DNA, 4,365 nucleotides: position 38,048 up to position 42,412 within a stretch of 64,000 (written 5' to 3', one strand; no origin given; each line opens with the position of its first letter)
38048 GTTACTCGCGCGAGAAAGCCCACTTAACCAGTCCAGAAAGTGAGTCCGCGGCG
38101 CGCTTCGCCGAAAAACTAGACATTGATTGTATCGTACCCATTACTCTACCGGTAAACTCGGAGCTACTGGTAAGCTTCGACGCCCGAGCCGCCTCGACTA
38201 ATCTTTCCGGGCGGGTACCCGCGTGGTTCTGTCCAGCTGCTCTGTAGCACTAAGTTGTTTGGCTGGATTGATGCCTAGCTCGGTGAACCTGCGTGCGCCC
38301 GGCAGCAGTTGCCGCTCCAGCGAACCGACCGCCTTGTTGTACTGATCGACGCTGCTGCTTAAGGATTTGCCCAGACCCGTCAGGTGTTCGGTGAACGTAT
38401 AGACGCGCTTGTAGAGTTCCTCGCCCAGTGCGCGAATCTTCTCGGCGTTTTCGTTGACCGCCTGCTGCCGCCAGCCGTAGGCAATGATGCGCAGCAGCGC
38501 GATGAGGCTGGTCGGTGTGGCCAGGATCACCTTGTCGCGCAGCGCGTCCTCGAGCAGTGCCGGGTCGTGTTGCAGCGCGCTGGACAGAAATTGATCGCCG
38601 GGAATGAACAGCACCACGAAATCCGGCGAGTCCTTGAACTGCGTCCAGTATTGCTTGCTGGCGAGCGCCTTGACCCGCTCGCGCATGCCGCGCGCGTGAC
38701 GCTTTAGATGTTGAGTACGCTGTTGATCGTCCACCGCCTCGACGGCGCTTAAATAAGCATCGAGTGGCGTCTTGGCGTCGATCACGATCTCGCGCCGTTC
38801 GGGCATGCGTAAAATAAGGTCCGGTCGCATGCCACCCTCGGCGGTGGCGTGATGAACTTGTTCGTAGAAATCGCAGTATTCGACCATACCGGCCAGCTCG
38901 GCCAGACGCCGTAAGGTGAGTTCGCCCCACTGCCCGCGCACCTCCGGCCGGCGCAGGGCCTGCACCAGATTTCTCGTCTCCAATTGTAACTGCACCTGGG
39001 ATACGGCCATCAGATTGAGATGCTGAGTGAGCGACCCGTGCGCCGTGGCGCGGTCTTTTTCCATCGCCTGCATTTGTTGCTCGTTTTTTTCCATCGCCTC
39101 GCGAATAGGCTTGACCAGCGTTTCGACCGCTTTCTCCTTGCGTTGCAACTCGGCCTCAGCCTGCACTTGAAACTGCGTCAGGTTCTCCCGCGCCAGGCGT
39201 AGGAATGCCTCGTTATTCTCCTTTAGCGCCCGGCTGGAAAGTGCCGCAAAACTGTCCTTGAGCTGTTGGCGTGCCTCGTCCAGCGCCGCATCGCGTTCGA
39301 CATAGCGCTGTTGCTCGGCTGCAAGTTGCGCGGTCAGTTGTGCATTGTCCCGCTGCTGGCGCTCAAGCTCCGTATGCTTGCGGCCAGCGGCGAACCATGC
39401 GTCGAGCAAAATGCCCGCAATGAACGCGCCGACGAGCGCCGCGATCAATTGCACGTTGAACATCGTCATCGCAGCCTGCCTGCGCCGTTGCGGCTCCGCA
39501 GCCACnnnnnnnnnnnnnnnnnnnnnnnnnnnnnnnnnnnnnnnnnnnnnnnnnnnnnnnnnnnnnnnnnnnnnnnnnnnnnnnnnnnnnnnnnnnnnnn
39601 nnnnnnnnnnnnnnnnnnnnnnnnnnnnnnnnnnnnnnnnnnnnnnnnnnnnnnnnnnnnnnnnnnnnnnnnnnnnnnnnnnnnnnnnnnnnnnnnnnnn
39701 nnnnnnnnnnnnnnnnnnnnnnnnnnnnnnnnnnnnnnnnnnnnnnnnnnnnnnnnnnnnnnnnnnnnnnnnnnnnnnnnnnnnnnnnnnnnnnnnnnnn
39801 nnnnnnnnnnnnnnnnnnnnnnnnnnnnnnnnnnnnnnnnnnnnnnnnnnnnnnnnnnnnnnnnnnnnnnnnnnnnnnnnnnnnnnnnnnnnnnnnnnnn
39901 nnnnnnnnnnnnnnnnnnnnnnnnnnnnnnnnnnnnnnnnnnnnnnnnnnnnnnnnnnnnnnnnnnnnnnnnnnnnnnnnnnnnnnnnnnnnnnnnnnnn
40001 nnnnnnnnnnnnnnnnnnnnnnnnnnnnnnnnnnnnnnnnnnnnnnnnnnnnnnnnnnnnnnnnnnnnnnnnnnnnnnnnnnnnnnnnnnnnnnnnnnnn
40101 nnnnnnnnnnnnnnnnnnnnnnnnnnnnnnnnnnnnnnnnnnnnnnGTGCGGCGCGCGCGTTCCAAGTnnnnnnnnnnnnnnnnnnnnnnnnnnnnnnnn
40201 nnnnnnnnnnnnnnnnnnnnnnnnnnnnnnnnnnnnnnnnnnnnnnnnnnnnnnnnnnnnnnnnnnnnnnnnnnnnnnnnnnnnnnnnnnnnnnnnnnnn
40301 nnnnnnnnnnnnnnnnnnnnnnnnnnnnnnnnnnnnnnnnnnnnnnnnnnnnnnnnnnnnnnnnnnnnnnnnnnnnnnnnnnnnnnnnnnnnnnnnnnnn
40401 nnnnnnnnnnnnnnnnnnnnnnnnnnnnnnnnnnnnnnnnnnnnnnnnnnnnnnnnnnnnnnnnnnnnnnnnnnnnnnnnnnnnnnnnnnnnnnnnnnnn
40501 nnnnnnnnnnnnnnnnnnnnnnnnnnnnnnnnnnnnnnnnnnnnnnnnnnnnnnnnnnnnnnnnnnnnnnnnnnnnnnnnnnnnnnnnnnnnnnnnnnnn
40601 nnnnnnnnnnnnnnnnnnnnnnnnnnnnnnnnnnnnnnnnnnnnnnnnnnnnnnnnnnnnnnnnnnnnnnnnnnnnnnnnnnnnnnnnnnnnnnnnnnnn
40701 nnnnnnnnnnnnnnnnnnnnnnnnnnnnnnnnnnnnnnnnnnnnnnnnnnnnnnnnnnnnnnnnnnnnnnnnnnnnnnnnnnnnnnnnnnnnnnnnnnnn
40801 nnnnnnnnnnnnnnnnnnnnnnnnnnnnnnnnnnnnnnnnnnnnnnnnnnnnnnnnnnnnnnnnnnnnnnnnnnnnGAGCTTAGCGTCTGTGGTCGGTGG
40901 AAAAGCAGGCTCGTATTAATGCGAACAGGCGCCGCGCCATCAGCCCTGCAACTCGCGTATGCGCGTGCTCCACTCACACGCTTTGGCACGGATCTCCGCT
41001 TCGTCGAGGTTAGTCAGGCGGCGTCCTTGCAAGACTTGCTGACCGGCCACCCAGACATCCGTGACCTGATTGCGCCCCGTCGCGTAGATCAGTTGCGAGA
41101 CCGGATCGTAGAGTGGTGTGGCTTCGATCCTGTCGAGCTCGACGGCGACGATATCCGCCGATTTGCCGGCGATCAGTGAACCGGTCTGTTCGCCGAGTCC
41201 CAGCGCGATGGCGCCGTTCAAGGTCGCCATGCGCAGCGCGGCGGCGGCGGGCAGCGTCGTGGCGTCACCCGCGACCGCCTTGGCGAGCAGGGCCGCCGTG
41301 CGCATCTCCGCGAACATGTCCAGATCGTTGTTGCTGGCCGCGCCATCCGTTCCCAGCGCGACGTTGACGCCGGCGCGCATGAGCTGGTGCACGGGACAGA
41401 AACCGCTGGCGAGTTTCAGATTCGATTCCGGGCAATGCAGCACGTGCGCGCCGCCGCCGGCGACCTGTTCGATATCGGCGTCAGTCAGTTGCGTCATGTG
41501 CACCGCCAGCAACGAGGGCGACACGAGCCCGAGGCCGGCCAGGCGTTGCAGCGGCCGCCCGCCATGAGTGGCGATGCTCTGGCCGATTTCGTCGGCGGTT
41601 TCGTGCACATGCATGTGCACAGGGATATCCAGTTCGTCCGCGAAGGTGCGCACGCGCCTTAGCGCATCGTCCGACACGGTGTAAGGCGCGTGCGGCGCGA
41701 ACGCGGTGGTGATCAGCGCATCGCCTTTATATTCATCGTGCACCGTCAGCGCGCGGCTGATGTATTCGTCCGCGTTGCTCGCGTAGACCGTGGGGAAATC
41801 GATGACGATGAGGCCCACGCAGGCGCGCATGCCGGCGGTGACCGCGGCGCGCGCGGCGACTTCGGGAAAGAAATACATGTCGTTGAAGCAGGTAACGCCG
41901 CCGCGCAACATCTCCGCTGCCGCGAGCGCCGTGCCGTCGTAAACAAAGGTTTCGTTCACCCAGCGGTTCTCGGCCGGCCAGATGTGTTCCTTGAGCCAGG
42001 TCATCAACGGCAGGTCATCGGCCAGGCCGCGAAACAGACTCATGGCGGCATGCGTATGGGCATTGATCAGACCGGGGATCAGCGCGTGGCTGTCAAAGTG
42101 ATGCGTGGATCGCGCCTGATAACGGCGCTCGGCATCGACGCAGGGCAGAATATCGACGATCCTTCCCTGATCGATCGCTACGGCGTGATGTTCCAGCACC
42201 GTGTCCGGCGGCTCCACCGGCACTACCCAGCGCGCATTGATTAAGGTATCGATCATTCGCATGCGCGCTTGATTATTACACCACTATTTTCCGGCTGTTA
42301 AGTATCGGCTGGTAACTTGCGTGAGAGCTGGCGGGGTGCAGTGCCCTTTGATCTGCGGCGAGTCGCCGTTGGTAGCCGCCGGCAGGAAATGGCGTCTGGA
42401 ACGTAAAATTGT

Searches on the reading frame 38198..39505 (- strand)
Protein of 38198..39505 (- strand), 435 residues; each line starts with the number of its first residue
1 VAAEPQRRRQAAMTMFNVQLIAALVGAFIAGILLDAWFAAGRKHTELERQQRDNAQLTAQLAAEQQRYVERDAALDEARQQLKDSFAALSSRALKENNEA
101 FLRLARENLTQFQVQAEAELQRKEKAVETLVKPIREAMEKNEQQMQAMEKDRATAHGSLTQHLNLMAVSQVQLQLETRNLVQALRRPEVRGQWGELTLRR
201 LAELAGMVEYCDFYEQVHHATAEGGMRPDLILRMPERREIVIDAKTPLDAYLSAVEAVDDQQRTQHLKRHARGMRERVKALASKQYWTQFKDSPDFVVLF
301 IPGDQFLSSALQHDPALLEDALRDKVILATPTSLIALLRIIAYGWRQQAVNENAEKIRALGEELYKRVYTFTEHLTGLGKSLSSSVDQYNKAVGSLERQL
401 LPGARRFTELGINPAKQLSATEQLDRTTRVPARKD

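Call 58: search_protein_families(library=pfam, proteins=[window:38198-39505:-], max_evalue=0.00001)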
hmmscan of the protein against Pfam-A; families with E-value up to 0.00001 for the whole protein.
window:38198-39505:- (435 aa): 1 family
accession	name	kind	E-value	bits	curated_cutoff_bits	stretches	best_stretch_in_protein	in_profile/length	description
PF02646.22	RmuC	-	5.8e-99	331.3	26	1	126-416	2-290/291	RmuC family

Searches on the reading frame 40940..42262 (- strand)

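Call 58: search_protein_families(library=pfam, proteins=[window:40940-42262:-], max_evalue=0.00001)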
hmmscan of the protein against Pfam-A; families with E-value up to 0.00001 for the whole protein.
window:40940-42262:- (440 aa): 2 families
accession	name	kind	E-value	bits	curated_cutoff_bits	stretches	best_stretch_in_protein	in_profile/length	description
PF01979.26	Amidohydro_1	-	3.7e-74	250.5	25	1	61-410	2-345/345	Amidohydrolase family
PF07969.17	Amidohydro_3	-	3.5e-18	66.8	29.7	1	184-410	242-471/472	Amidohydrolase family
